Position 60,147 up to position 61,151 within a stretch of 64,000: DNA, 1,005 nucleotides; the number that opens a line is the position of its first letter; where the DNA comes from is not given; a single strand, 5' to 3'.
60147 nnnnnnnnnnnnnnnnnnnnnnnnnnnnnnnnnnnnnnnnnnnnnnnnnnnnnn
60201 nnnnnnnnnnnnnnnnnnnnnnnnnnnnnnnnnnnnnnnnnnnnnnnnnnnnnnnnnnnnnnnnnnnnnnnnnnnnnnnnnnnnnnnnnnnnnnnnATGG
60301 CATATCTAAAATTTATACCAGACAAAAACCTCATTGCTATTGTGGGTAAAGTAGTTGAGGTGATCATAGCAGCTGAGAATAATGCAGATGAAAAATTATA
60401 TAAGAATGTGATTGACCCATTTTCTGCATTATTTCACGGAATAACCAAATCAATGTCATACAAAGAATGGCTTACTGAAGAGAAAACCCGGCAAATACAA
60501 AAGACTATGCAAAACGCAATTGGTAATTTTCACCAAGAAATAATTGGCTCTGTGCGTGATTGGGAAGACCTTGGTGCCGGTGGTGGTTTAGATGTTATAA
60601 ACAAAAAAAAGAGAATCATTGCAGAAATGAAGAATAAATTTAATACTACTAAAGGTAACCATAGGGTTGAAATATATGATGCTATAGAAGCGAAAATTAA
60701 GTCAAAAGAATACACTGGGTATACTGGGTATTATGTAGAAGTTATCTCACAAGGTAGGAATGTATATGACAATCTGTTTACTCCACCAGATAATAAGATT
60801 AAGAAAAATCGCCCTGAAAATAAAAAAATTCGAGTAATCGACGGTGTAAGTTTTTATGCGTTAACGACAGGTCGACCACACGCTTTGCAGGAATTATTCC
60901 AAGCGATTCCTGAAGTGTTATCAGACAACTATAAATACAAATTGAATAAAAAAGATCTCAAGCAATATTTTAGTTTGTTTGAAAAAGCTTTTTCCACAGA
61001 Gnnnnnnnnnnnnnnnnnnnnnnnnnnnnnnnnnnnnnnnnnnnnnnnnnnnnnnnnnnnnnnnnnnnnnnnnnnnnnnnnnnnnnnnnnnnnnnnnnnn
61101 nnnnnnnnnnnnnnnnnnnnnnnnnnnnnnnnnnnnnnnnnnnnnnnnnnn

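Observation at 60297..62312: Type II R-M cassette with HTH-bearing m5C methyltransferase and two perfect palindromes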

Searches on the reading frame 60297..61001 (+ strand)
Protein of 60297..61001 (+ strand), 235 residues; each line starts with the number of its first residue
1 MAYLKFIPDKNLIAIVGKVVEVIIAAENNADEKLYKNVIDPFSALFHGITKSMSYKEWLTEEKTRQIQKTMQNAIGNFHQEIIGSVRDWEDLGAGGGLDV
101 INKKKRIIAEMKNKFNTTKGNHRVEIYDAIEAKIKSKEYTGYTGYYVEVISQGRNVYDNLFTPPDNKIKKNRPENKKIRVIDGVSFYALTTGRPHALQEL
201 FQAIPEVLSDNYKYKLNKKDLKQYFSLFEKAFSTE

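Call 3: search_protein_families(library=pfam, proteins=[window:60297-61001:+], max_evalue=0.1)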
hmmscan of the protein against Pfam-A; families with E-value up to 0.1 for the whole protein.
window:60297-61001:+ (235 aa): 3 families
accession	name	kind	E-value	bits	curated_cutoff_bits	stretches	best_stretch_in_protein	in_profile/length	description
PF09553.16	RE_Eco47II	-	4.9e-53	180.2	25.9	1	4-210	1-199/202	Eco47II restriction endonuclease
PF05003.17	DUF668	-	0.061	14.2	24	0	11-71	13-73/89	Protein of unknown function (DUF668)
PF13026.12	DUF3887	-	0.084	14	31.8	0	54-80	23-49/91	Protein of unknown function (DUF3887)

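Call 6: find_homologous_proteins(query=window:60297-61001:+)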
Query window:60297-61001:+ (235 aa): 549 proteins with E <= 0.001 among 1004 candidates; the best 120 are listed.
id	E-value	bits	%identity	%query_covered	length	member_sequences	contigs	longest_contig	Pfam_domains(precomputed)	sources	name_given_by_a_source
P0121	2.0e-151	520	100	100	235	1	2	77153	PF09553.17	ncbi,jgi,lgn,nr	ncbi:Eco47II family restriction endonuclease [Candidatus Kaiserbacteria bacterium]|nr:Eco47II family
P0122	6.4e-111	387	73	100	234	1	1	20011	PF09553.17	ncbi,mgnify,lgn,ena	mgnify:CR=1 FL=1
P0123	9.3e-106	370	70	100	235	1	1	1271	PF09553.17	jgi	-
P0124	6.4e-105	368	69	100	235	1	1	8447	PF09553.17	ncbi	-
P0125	1.6e-104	366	69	100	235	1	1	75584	PF09553.17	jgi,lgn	jgi:hypothetical protein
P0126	6.5e-104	364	69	100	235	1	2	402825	PF09553.17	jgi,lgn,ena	jgi:hypothetical protein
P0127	6.5e-104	364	69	100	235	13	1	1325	PF09553.17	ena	-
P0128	2.2e-103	363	71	99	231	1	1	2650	PF09553.17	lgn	-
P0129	2.8e-103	362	68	100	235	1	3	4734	PF09553.17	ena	-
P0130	3.1e-103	362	68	100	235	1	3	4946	PF09553.17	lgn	-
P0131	4.4e-103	362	68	100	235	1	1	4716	PF09553.17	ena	-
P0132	6.5e-103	361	68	100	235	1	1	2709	PF09553.17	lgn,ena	-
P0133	1.6e-102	360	68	100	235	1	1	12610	PF09553.17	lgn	-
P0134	2.0e-102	360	67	100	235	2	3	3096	PF09553.17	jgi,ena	-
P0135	4.4e-102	358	68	100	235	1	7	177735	PF09553.17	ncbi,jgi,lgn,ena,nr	ncbi:MAG: Type II restriction enzyme Eco47II [Parcubacteria group bacterium GW2011_GWC2_39_14]|nr:MA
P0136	6.4e-102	358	67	100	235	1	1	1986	PF09553.17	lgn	-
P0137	6.5e-102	358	68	100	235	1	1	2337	PF09553.17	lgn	-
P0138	1.3e-101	357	68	100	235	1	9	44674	PF09553.17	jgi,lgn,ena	-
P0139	1.4e-101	357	68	100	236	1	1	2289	PF09553.17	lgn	-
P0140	3.1e-101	356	66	100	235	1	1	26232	PF09553.17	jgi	jgi:hypothetical protein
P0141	4.5e-101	355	66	100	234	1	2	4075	PF09553.17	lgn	-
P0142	4.6e-101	355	67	100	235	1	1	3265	PF09553.17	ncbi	-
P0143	5.8e-101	355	67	100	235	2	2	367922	PF09553.17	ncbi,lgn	ncbi:MAG: Eco47II family restriction endonuclease [Patescibacteria group bacterium]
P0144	6.7e-101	354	68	99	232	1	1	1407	PF09553.17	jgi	jgi:hypothetical protein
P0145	6.9e-101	354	67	100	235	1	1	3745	PF09553.17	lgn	-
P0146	1.7e-100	353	68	100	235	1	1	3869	PF09553.17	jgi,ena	-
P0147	1.7e-100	353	66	100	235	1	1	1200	PF09553.17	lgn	-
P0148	3.1e-100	352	66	100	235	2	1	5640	PF09553.17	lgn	-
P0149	3.3e-100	352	66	100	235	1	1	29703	PF09553.17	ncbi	ncbi:MAG: Eco47II family restriction endonuclease [bacterium]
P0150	5.4e-100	352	67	100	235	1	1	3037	PF09553.17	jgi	jgi:hypothetical protein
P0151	7.6e-100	351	65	100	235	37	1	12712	PF09553.17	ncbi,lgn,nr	ncbi:MAG: Eco47II family restriction endonuclease [Candidatus Pacebacteria bacterium]|nr:Eco47II fam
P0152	9.3e-100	351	67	100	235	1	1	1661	PF09553.17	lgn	-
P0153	1.2e-99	350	64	100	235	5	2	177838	PF09553.17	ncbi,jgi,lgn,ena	ncbi:MAG: Eco47II family restriction endonuclease [Patescibacteria group bacterium]|jgi:hypothetical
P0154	1.5e-99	350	67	100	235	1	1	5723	PF09553.17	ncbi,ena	-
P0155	2.0e-99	350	65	100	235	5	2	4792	PF09553.17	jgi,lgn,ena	-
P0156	2.3e-99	349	66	100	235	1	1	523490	PF09553.17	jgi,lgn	jgi:hypothetical protein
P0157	3.9e-99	349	68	100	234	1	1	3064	PF09553.17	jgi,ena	-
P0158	6.3e-99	348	67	100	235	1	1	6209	PF09553.17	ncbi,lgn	-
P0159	7.2e-99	348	66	100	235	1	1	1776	PF09553.17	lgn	-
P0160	8.1e-99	348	65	100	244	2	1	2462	PF09553.17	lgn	-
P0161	8.6e-99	348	64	100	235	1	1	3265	PF09553.17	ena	-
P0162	1.0e-98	347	66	100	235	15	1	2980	PF09553.17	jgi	-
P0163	1.1e-98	347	66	100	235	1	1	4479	PF09553.17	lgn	-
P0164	1.1e-98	347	66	100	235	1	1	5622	PF09553.17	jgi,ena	-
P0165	1.2e-98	347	65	100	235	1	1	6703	PF09553.17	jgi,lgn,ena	-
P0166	1.2e-98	347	64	100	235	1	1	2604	PF09553.17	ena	-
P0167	1.4e-98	347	66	99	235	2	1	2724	PF09553.17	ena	-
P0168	2.3e-98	346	66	100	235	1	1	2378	PF09553.17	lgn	-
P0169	2.7e-98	346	66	99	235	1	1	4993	PF09553.17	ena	-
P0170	3.6e-98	346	66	100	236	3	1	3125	PF09553.17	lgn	-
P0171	3.6e-98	346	64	100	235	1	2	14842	PF09553.17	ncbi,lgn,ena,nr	ncbi:Eco47II family restriction endonuclease [Candidatus Parcubacteria bacterium]|nr:Eco47II family 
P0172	4.2e-98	345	64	100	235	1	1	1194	PF09553.17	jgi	jgi:hypothetical protein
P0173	4.4e-98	345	64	100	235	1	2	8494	PF09553.17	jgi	-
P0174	7.0e-98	345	65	100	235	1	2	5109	PF09553.17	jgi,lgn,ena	-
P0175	9.0e-98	344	63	100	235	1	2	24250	PF09553.17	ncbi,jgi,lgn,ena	-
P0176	1.0e-97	344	66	100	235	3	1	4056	PF09553.17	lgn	-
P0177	1.1e-97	344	64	100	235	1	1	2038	PF09553.17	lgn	-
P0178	1.5e-97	344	65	100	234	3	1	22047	PF09553.17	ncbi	-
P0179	1.9e-97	343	65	100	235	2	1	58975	PF09553.17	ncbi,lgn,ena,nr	ncbi:Eco47II family restriction endonuclease [Patescibacteria group bacterium]|nr:Eco47II family res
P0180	2.0e-97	343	65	100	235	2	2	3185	PF09553.17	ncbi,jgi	-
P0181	2.3e-97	343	65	100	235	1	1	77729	PF09553.17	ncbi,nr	ncbi:MAG: Eco47II family restriction endonuclease [Candidatus Parcubacteria bacterium]|nr:Eco47II fa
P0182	6.3e-97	342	62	100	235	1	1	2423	PF09553.17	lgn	-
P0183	6.5e-97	341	63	100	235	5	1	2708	PF09553.17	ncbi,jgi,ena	ncbi:MAG: Eco47II family restriction endonuclease [Patescibacteria group bacterium]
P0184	7.4e-97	341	63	100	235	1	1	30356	PF09553.17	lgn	-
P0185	2.6e-96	340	65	100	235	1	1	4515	PF09553.17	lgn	-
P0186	4.1e-96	339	63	100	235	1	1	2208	PF09553.17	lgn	-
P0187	4.2e-96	339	64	100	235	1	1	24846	PF09553.17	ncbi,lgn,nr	ncbi:MAG: Eco47II family restriction endonuclease [Patescibacteria group bacterium]|nr:Eco47II famil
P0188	4.4e-96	339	62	100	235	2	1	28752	PF09553.17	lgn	-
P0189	4.8e-96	339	64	100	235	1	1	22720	PF09553.17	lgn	-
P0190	5.5e-96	338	64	99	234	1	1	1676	PF09553.17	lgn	-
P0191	6.0e-96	338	63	100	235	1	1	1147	PF09553.17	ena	-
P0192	8.0e-96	338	62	100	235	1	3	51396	PF09553.17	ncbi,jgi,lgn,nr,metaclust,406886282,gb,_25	ncbi:MAG: Type II restriction enzyme (Eco47II Sau96I) [uncultured bacterium]|nr:MAG: Type II restric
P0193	8.0e-96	338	64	100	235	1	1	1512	PF09553.17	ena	-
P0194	1.4e-95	337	63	100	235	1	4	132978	PF09553.17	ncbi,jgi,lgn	jgi:hypothetical protein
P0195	3.1e-95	336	61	100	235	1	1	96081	PF09553.17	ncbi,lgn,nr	ncbi:MAG: Eco47II family restriction endonuclease [bacterium]|nr:Eco47II family restriction endonucl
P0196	4.3e-95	336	64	100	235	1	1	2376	PF09553.17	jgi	jgi:hypothetical protein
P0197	4.6e-95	335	64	100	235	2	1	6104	PF09553.17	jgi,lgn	jgi:hypothetical protein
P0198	2.3e-94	333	63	100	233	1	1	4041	PF09553.17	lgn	-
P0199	7.3e-94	332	62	100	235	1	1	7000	PF09553.17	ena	-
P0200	1.6e-93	330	62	99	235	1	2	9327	PF09553.17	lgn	-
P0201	1.7e-93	330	63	100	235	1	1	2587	PF09553.17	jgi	jgi:hypothetical protein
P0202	1.9e-93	330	61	100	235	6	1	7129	PF09553.17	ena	-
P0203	2.9e-92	326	67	93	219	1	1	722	PF09553.17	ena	-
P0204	3.0e-92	326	61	100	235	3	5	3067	PF09553.17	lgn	-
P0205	3.3e-92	326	62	100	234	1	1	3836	PF09553.17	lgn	-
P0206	5.6e-92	325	63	99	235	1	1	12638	PF09553.17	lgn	-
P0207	1.0e-91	324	61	100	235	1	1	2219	PF09553.17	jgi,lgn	-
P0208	1.5e-91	324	63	99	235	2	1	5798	PF09553.17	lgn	-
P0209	1.5e-91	324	63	100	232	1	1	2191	PF09553.17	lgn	-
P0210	2.2e-91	323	63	100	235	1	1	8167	PF09553.17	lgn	-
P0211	1.9e-90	320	60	99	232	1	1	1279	PF09553.17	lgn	-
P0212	2.4e-90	320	63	100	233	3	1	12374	PF09553.17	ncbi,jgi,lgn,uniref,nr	ncbi:MAG: Eco47II family restriction endonuclease [Candidatus Magasanikbacteria bacterium CG_4_10_14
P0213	3.1e-90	320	61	99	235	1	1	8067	PF09553.17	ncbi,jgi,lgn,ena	ncbi:MAG: Eco47II family restriction endonuclease [Patescibacteria group bacterium]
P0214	3.9e-90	319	59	99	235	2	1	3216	PF09553.17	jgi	jgi:hypothetical protein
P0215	4.2e-90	319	60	100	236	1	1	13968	PF09553.17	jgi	jgi:hypothetical protein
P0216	4.6e-90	319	63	100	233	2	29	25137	PF09553.17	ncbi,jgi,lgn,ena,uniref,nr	ncbi:MAG: Eco47II family restriction endonuclease [Candidatus Magasanikbacteria bacterium CG10_big_f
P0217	1.0e-89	318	60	100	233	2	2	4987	PF09553.17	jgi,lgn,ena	-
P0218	2.3e-89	317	61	100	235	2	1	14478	PF09553.17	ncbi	-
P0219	2.7e-89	317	61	100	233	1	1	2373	PF09553.17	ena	-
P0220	9.6e-89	315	58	100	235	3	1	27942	PF09553.17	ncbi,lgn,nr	ncbi:Eco47II family restriction endonuclease [Candidatus Peregrinibacteria bacterium]|nr:Eco47II fam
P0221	1.0e-88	315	59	99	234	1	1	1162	PF09553.17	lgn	-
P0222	1.2e-88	314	59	99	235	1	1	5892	PF09553.17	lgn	-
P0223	1.2e-87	311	59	100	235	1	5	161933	PF09553.17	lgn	-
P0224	1.3e-87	311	60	99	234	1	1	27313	PF09553.17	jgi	jgi:Eco47II restriction endonuclease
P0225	3.1e-87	310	60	100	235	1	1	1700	PF09553.17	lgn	-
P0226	4.8e-87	309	60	100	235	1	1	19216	PF09553.17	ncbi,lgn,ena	-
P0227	5.0e-87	309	57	99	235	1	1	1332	PF09553.17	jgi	jgi:hypothetical protein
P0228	5.3e-87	309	61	100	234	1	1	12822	PF09553.17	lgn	-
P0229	6.7e-87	309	58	99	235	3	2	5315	PF09553.17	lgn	-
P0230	1.6e-86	307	59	98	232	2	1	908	PF09553.17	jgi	-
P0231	3.0e-86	307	60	99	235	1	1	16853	PF09553.17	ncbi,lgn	-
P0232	7.3e-86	305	60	100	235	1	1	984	PF09553.17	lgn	-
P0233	2.0e-85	304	58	100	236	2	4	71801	PF09553.17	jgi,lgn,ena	jgi:hypothetical protein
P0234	3.5e-85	303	59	99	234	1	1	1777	PF09553.17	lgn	-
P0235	3.6e-85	303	61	99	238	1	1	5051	PF09553.17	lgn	-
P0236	5.6e-85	302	60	100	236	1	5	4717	PF09553.17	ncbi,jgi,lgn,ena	jgi:hypothetical protein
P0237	8.5e-85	302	59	99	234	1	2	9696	PF09553.17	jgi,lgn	-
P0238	1.7e-84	301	59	99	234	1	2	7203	PF09553.17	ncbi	-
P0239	8.4e-84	299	58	100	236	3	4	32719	PF09553.17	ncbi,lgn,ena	ncbi:MAG: Eco47II family restriction endonuclease [Patescibacteria group bacterium]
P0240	1.8e-83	298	58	100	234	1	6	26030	PF09553.17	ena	-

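Call 8: find_related_loci(query=A1, collection=genome_contigs, flank=4000)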
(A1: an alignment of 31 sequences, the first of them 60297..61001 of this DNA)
Query A1 (235 aa) in genome_contigs; peptide patterns used: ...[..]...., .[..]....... (x = any residue, [..] = any of these).
352 stretches matched a pattern; 165 encode a relative of the query (tblastn E <= 1e-3); the best 80 are kept; 80 distinct loci.
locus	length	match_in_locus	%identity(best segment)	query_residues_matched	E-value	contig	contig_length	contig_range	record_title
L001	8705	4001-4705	68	1-235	5e-109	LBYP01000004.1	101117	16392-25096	MAG: Parcubacteria group bacterium GW2011_GWA2_40_23 UT91_C0004, whole genome shotgun sequence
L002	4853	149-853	66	1-235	1e-107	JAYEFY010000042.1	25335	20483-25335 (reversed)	MAG: Patescibacteria group bacterium isolate MAG260 MAG260_42, whole genome shotgun sequence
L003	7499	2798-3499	66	1-234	4e-107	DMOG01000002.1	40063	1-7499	MAG TPA_asm: Candidatus Uhrbacteria bacterium isolate UBA12070 contig_1374, whole genome shotgun sequence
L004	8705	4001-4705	67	1-235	4e-107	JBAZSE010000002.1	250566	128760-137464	MAG: Patescibacteria group bacterium isolate SO_2017_GW1_166 NODE_377_length_250566_cov_1.537492_OW334_2017, whole genom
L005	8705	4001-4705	67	1-234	8e-107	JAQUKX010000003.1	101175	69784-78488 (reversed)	MAG: Patescibacteria group bacterium isolate STD1_117 NODE_418_length_101175_cov_4.102387_Sandtown_D1, whole genome shot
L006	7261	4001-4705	65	1-235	1e-105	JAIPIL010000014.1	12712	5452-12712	MAG: Candidatus Paceibacterota bacterium isolate Tobar13.5m-G73 Tobar13-5m-C5659, whole genome shotgun sequence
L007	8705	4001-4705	64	1-235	2e-105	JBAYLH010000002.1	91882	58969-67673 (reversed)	MAG: Candidatus Buchananbacteria bacterium isolate SO_2016_GW1_99 scaffold00555_OW334_2016, whole genome shotgun sequenc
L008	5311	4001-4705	65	1-235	3e-105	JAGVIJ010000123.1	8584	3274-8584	MAG: bacterium isolate DeMMO1_11 c_000000003378, whole genome shotgun sequence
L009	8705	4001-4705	64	1-235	7e-105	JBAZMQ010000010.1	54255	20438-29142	MAG: Patescibacteria group bacterium isolate SO_2017_LW4_47 scaffold_1544_c1_LW137-91_2017, whole genome shotgun sequenc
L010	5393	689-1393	64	1-235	2e-104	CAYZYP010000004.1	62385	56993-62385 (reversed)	MAG TPA_asm: uncultured Gammaproteobacteria bacterium isolate SRP062349_co5_339 genome assembly, contig: NODE_76_length_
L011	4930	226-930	63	1-235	4e-104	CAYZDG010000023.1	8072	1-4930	MAG TPA_asm: uncultured Gammaproteobacteria bacterium isolate SRP062349_co1_305 genome assembly, contig: NODE_2363_lengt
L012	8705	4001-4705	64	1-235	1e-103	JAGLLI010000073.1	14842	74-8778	MAG: Candidatus Parcubacteria bacterium isolate RS_5_13 ROV157_5.bin.13.fa_73, whole genome shotgun sequence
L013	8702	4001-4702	65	1-234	1e-103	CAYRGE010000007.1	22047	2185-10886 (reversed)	MAG TPA_asm: uncultured Candidatus Saccharibacteria bacterium isolate SRP345593_co1_113 genome assembly, contig: NODE_47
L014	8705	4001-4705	63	1-235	3e-103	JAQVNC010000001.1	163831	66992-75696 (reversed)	MAG: Patescibacteria group bacterium isolate STF1_148 NODE_91_length_163831_cov_6.211113_Sandtown_F1, whole genome shotg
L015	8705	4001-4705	65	1-235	1e-103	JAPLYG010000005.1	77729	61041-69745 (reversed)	MAG: Candidatus Parcubacteria bacterium isolate LacPavin_0920_SED5_MAG_38_14 LacPavin_0920_SED5_scaffold_740776, whole g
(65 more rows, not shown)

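Call 13: find_related_loci(query=A1, collection=metagenome_contigs, flank=2000)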
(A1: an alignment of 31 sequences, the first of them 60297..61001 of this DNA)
Query A1 (235 aa) in metagenome_contigs; peptide patterns used: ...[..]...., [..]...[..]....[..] (x = any residue, [..] = any of these).
600 stretches matched a pattern (row limit reached: there are more); 24 encode a relative of the query (tblastn E <= 1e-3); 24 distinct loci.
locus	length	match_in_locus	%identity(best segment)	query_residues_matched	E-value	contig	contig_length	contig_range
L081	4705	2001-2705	68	1-235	6e-110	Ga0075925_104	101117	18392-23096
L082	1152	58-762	67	1-235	2e-119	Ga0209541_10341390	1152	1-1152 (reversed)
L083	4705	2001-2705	64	1-235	3e-107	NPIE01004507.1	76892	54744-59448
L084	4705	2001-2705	64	1-235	1e-105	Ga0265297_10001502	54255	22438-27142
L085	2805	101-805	66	1-235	6e-107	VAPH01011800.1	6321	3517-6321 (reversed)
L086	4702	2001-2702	59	1-233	5e-92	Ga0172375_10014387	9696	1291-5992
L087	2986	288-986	56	1-234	9e-88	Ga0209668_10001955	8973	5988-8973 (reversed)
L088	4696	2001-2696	47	4-235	9e-71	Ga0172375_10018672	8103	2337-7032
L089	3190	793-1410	53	3-209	4e-70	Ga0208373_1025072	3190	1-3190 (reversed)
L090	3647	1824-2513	48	4-233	2e-69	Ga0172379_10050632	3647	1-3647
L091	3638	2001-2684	49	4-232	1e-68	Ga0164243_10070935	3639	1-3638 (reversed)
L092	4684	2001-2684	48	4-232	3e-68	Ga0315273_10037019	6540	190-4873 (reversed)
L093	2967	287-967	46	4-232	1e-62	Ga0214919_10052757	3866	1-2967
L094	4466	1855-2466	45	4-209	3e-59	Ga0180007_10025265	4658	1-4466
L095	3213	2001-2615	43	23-232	6e-53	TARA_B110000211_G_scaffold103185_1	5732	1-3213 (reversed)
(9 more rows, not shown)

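Call 19: search_dna_similar(query=window:60297-61001:+, collection=plasmids, mode=protein, max_rows=15)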
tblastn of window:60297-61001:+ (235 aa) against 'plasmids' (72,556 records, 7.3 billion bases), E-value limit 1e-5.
Records with a match: 8; places in all: 8; records where one place covers at least 80% of the query: 1.
Best place of each record, by identity: <60% 8.
By first word of the organism name: Vibrio 2; Bacteroides 2; Lactobacillus 2; Psychrobacter 1; Mycoplasmopsis 1.
By predicted mobility (MOB-suite, as given by PLSDB): non-mobilizable 5; mobilizable 3.
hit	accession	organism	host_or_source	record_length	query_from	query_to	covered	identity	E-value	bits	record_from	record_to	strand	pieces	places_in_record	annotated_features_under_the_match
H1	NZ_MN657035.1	Psychrobacter sp.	-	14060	34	209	75%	47.2%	2e-47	174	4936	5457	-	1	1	Eco47II family restriction endonuclease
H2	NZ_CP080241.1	Vibrio sp. ED002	whole organism,kelp frond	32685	30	209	77%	43.9%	2e-45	168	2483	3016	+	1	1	Eco47II family restriction endonuclease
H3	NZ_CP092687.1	Vibrio campbellii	Hippocampus kuda,Pure isolate,aquarium ...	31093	30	209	77%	43.9%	2e-45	168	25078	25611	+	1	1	Eco47II family restriction endonuclease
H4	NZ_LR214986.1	Mycoplasmopsis cynos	Dog,lung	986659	1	205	87%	31.1%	7e-9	63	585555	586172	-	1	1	Eco47II family restriction endonuclease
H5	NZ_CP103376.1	Bacteroides thetaiotaomicron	Homo sapiens,cell culture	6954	36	209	74%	33.9%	4e-15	81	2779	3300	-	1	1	Eco47II family restriction endonuclease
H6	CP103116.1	Bacteroides ovatus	Homo sapiens,cell culture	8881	36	208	74%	34.1%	5e-15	81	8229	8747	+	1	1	Eco47II family restriction endonuclease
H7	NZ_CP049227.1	Lactobacillus iners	Homo sapiens,whole ...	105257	32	208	75%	26.2%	6e-8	60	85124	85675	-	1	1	Eco47II family restriction endonuclease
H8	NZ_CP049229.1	Lactobacillus iners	Homo sapiens,whole ...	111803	32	208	75%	26.2%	6e-8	60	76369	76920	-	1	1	Eco47II family restriction endonuclease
